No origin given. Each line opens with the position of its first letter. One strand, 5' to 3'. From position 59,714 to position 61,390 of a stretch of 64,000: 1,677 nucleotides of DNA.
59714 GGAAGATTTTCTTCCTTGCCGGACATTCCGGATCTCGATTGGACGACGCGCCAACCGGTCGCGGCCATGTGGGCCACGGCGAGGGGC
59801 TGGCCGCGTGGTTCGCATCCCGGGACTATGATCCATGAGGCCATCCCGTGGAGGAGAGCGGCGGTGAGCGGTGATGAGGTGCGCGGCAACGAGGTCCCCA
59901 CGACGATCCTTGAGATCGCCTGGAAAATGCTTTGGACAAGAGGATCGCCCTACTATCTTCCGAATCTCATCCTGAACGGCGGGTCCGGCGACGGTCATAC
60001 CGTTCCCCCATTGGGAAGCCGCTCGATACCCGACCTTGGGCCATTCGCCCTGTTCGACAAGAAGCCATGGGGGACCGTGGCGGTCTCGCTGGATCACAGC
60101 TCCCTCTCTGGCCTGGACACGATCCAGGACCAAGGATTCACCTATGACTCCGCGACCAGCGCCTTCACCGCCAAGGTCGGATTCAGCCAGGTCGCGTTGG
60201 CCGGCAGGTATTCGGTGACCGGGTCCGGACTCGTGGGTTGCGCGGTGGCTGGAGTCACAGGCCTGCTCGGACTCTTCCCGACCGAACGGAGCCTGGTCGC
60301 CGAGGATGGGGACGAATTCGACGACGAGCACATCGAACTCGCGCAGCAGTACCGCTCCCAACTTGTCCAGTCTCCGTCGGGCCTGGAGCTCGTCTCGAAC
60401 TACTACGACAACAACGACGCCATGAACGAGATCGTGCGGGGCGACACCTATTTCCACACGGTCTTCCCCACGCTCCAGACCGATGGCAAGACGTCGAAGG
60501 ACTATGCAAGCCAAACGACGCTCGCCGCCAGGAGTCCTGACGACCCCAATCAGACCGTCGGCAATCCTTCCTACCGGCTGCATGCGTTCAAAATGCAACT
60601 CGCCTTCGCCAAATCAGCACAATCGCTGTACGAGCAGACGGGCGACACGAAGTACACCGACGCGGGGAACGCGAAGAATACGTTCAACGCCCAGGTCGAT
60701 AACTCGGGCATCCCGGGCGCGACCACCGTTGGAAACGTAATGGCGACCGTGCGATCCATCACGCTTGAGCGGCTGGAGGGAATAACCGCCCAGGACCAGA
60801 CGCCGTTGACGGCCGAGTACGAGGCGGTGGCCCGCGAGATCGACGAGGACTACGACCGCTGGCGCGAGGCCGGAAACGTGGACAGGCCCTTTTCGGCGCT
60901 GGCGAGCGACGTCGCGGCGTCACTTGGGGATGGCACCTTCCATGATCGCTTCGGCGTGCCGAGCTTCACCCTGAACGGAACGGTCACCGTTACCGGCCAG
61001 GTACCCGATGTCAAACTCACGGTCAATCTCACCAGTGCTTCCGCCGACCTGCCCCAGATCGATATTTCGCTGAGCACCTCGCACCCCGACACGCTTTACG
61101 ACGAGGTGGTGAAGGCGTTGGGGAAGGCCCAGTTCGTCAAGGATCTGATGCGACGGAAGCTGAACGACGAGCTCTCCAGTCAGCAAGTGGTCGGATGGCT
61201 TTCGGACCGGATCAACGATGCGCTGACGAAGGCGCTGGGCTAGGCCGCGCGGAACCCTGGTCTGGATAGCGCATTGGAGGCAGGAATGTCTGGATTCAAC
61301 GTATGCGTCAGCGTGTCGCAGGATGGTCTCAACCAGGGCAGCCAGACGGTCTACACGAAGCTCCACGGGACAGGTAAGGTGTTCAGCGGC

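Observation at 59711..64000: Tight operon of two putative BPI/TULIP-fold lipid-binding proteins, an EEP-fold hydrolase and a further unknown gene: candidate novel membrane-lipid-targeting system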

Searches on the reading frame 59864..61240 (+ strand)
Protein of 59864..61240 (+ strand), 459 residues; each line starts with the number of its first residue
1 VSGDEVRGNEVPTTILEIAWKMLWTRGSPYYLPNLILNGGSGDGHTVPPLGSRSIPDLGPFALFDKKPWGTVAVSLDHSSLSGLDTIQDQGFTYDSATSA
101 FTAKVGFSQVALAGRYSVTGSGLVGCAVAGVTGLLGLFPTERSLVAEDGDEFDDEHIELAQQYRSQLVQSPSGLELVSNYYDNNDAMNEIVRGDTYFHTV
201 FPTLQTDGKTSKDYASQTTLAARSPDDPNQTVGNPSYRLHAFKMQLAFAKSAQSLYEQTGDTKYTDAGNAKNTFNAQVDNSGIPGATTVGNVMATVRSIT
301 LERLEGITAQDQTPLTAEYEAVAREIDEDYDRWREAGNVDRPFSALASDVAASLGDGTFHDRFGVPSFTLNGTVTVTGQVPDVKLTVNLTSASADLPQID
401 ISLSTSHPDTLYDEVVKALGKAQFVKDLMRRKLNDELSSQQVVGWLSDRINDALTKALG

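Call 9: search_protein_families(library=pfam, proteins=[window:59864-61240:+], max_evalue=1)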
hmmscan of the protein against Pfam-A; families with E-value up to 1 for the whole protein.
window:59864-61240:+ (459 aa): 1 family
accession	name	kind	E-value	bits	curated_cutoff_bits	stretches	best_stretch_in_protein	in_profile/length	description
PF13192.12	Thioredoxin_3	-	0.15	12.6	24.8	0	364-384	49-69/76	Thioredoxin domain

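Call 10: search_protein_families(library=ncbifam, proteins=[window:59864-61240:+], max_evalue=1)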
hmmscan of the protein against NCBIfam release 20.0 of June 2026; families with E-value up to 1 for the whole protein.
window:59864-61240:+ (459 aa): 0 families

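Call 11: search_protein_families(library=padloc, proteins=[window:59864-61240:+], max_evalue=1)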
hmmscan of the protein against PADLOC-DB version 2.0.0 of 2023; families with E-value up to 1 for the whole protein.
window:59864-61240:+ (459 aa): 0 families

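Call 14: search_solved_structures(query=window:59864-61240:+, max_evalue=10, show_alignments=2)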
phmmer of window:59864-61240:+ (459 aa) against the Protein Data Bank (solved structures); distinct sequences matched with E-value up to 10: 5.
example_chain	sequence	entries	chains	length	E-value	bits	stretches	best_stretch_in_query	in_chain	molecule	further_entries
3ch0_A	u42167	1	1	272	0.23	13.4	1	333-391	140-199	Glycerophosphodiester phosphodiesterase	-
9qgg_B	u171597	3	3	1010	0.78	11.7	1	88-175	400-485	E1 ubiquitin-activating enzyme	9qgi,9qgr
8onw_A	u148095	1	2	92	1.8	10.5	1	362-433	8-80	PRC-barrel domain-containing protein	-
8se9_A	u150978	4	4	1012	2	10.4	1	90-172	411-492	Ubiquitin-like modifier-activating enzyme 7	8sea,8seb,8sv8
8oif_A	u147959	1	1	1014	2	10.4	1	90-172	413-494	Ubiquitin-like modifier-activating enzyme 7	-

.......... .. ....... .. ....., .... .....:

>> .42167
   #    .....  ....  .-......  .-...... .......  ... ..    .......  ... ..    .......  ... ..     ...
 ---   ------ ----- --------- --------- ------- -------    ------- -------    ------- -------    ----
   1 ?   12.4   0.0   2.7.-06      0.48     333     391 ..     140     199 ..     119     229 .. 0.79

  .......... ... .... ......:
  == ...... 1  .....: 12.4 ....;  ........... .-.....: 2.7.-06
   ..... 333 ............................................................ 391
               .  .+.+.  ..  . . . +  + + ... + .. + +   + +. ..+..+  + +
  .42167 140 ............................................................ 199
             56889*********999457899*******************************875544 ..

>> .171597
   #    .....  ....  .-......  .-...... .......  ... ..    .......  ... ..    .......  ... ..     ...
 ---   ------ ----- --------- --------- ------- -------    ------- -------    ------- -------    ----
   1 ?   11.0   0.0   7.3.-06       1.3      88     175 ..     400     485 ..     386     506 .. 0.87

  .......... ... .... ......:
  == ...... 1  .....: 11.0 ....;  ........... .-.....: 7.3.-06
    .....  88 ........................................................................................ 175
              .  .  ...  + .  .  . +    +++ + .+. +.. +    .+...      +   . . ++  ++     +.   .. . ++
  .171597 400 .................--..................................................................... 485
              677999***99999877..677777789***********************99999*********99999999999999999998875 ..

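Call 52: find_homologous_proteins(query=A5, max_evalue=0.001)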
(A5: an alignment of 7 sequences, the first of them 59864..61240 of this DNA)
Query A5 (7 sequences) (459 aa, profile of the alignment): 11 proteins with E <= 0.001 among 8000 candidates.
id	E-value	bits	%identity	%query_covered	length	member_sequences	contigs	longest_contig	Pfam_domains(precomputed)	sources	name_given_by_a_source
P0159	2.0e-187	642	100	100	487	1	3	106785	-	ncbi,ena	-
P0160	3.5e-186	638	55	97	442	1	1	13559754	-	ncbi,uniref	ncbi:hypothetical protein [Sorangium sp. So ce394]|uniref:hypothetical protein n=1 Tax=Sorangium sp.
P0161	1.7e-175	603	24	96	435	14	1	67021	-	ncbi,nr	ncbi:MAG: hypothetical protein H6668_15465 [Ardenticatenaceae bacterium]|nr:hypothetical protein [Ar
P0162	4.3e-172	591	81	100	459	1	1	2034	-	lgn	-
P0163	1.1e-141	491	58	99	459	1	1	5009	-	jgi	jgi:hypothetical protein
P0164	6.2e-136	472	56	97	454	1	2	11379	-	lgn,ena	-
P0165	1.1e-117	412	50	98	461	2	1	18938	-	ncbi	ncbi:MAG: hypothetical protein AAGG47_10655 [Pseudomonadota bacterium]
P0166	4.6e-117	410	49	98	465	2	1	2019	-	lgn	-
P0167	2.5e-104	368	45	98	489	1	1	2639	-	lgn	-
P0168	3.6e-92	328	41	98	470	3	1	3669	-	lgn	-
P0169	3.2e-88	315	42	98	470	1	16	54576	-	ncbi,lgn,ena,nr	ncbi:MAG: hypothetical protein K2X76_01585 [Sphingomonas sp.]|nr:hypothetical protein [Sphingomonas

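Call 67: predict_structure(alignment_id=A7)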
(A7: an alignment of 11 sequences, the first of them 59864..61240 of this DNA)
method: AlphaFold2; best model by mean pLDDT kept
length: 459 residues; sequences in the alignment: 11
mean_pLDDT: 76.0   pTM: 0.62
mean pLDDT of the five models: 76.0, 75.1, 74.1, 70.3, 68.6
residues with pLDDT >= 90: 102; 70-90: 233; 50-70: 81; < 50: 43
segments of 3 or more residues with pLDDT < 50: 1-8, 122-153, 309-311
pLDDT, mean of each block of 10 residues (from residue 1): 44 88 89 90 79 86 68 86 92 89 92 88 36 24 29 58 68 63 72 83 85 80 84 78 86 90 79 59 69 74 56 69 90 91 76 80 90 85 86 84 69 76 76 87 90 85
secondary structure, 60 per line:
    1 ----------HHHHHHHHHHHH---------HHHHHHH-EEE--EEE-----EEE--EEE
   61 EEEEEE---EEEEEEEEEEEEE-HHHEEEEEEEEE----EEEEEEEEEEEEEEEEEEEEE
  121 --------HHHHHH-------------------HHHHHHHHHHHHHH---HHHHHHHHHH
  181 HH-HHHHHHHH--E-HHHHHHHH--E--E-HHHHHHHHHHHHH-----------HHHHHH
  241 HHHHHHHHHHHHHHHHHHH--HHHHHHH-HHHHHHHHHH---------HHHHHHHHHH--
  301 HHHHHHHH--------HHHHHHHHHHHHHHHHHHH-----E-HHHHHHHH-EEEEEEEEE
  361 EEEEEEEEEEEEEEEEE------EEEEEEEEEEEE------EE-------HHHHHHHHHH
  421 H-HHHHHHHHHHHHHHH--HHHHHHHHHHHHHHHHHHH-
elements in order: H11-22 H32-38 E40-42 E45-47 E53-55 E58-66 E70-82 E87-95 E100-120 H129-134 H154-167 H171-182 H184-191 H196-203 H211-223 H235-259 H262-268 H270-279 H289-298 H301-308 H317-335 H343-350 E352-377 E384-395 H411-421 H423-437 H440-458

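Call 70: fold_search(model_id=the predicted structure, library=pdb)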
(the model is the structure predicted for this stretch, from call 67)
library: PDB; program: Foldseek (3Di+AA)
matches with E <= 10: 152; with E <= 0.001: 0
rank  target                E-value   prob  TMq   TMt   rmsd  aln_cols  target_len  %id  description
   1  9ink_A                3.5e-02  0.93  0.23  0.38  11.4       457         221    8  Crystal structure of beta-carotene-binding protein (BBP) from Schistocerca gregaria complexed with beta-carotene (released 2024-09-18)
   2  9ink_B                4.3e-02  0.96  0.25  0.42  11.2       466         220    9  Crystal structure of beta-carotene-binding protein (BBP) from Schistocerca gregaria complexed with beta-carotene (released 2024-09-18)
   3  3aos_A                3.2e-01  0.84  0.24  0.43   9.9       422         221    5  Crystal structure of juvenile hormone binding protein from silkworm in complex with JH II (released 2011-10-12)
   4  3e8t                  4.1e-01  0.69  0.13  0.24   6.7        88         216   18  Crystal Structure of Epiphyas postvittana Takeout 1 (released 2008-12-09)
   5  1foe_A                4.3e-01  0.06  0.11  0.12  24.1       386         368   12  CRYSTAL STRUCTURE OF RAC1 IN COMPLEX WITH THE GUANINE NUCLEOTIDE EXCHANGE REGION OF TIAM1 (released 2001-01-17)
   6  3a1z_C                4.8e-01  0.72  0.23  0.42   8.5       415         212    6  Crystal structure of juvenile hormone binding protein from silkworm (released 2010-04-28)
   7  1ewf                  4.8e-01  0.18  0.11  0.11   8.4       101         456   13  THE 1.7 ANGSTROM CRYSTAL STRUCTURE OF BPI (released 2000-06-21)
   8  3aot                  5.5e-01  0.69  0.22  0.42  10.6       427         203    6  Crystal structure of juvenile hormone binding protein from silkworm in its apo form (released 2011-10-12)
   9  5i7k_A                5.5e-01  0.21  0.13  0.23   7.5       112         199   19  Crystal Structure of Human SPLUNC1 Dolphin Mutant D1 (G58A, S61A, G62E, G63D, G66D, I67T) (released 2016-05-18)
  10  2rck_A                6.1e-01  0.51  0.14  0.26   8.3       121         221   15  Crystal structure of juvenile hormone binding protein from Galleria mellonella hemolymph (released 2008-03-04)
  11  3aos_B                6.1e-01  0.38  0.11  0.22   9.2       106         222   10  Crystal structure of juvenile hormone binding protein from silkworm in complex with JH II (released 2011-10-12)
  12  3a1z_D                6.4e-01  0.63  0.25  0.45  10.1       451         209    6  Crystal structure of juvenile hormone binding protein from silkworm (released 2010-04-28)
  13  4m4d_A                6.4e-01  0.14  0.11  0.12   8.2       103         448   16  Crystal structure of lipopolysaccharide binding protein (released 2013-10-30)
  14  1foe_C                6.8e-01  0.05  0.11  0.12  23.9       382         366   12  CRYSTAL STRUCTURE OF RAC1 IN COMPLEX WITH THE GUANINE NUCLEOTIDE EXCHANGE REGION OF TIAM1 (released 2001-01-17)
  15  2rqf_MODEL_1_A        7.5e-01  0.60  0.24  0.43  10.2       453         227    7  Solution structure of juvenile hormone binding protein from silkworm in complex with JH III (released 2010-05-05)
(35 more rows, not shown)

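Call 75: find_encoding_contigs(protein=P0169, flank=10000, max_places=2)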
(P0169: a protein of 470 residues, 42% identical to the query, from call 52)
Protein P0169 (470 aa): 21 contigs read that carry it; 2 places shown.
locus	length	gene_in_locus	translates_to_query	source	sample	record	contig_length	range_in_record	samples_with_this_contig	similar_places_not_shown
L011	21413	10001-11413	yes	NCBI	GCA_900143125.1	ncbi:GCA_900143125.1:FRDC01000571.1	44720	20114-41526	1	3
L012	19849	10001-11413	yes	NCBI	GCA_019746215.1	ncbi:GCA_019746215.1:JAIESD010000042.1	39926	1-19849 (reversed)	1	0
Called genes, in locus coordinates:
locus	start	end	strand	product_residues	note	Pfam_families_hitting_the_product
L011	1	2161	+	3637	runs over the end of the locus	PF25023:TEN_YD-shell (weak), PF05593:RHS_repeat (weak), PF25023:TEN_YD-shell, PF05593:RHS_repeat (weak), PF01476:LysM (weak)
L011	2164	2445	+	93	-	-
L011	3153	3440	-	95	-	-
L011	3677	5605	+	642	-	PF07715:Plug, PF00593:TonB_dep_Rec_b-barrel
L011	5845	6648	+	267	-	PF03992:ABM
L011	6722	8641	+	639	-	-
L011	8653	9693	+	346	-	PF12902:Ferritin-like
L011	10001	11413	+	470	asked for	-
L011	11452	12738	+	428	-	-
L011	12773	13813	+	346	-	-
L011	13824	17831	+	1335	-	-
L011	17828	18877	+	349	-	PF00348:polyprenyl_synt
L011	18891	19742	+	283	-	-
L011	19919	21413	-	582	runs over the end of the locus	PF01368:DHH, PF02272:DHHA1, PF17768:RecJ_OB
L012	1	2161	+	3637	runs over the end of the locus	PF25023:TEN_YD-shell (weak), PF05593:RHS_repeat (weak), PF25023:TEN_YD-shell, PF05593:RHS_repeat (weak), PF01476:LysM (weak)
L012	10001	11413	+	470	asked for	-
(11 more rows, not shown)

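Call 76: find_encoding_contigs(protein=P0165, flank=10000, max_places=2)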
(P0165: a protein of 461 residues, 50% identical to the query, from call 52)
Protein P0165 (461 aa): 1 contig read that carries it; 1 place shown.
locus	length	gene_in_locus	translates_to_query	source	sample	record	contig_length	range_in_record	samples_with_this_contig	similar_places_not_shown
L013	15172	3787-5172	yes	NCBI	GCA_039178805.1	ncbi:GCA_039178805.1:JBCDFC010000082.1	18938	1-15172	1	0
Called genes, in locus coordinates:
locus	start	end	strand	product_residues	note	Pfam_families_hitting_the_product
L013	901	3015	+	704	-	PF02469:Fasciclin, PF13946:DUF4214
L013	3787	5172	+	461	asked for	-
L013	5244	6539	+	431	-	-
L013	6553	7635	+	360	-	-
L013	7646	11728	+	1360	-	-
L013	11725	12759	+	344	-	PF00348:polyprenyl_synt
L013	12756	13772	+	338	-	-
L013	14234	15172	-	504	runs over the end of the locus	PF00561:Abhydrolase_1, PF08386:Abhydrolase_4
